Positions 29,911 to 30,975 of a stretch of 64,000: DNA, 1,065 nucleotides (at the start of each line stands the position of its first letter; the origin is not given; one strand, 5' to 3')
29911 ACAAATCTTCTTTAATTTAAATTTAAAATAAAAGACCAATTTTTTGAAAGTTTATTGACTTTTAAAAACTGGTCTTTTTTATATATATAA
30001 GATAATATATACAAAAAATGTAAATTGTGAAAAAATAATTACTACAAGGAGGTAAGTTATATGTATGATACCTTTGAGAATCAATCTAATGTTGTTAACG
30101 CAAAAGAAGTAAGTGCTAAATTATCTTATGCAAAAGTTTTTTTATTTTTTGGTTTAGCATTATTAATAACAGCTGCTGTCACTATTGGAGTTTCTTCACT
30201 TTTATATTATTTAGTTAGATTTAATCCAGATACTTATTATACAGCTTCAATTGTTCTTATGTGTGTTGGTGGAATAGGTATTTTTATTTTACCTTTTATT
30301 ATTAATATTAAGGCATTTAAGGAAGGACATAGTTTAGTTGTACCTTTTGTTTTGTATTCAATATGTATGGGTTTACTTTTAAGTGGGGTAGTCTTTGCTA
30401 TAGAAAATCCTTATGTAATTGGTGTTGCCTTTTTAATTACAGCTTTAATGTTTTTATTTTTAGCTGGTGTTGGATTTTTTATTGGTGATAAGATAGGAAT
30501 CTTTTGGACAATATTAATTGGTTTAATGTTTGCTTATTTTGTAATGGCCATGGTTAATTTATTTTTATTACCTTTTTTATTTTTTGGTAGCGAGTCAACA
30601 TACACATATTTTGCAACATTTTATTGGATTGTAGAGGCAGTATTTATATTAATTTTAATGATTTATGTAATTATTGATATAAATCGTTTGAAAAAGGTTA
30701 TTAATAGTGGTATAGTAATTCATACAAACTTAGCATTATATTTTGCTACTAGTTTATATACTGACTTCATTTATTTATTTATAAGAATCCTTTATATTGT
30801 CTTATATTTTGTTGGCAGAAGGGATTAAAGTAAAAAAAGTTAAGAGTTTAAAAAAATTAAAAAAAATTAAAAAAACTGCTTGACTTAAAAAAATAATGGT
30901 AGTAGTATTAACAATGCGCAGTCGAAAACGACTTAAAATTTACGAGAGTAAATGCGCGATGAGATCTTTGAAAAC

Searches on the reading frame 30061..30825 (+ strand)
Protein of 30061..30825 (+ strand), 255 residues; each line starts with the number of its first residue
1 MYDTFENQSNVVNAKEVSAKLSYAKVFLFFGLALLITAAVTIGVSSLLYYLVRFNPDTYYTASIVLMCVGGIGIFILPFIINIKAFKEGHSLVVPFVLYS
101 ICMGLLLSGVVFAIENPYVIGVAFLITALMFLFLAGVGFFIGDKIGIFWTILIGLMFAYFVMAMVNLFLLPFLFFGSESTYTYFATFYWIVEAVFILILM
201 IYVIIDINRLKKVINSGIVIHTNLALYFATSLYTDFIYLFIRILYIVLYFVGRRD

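Call 72: search_protein_families(library=pfam, proteins=[window:30061-30825:+], max_evalue=0.00001)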
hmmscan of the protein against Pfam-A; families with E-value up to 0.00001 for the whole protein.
window:30061-30825:+ (255 aa): 2 families
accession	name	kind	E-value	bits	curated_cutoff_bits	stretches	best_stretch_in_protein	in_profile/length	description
PF01027.25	Bax1-I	-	1.3e-16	61.5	34.1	1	24-246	5-206/207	Inhibitor of apoptosis-promoting Bax1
PF12811.12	BaxI_1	-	3.5e-06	27.2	26.2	1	38-250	34-231/233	Bax inhibitor 1 like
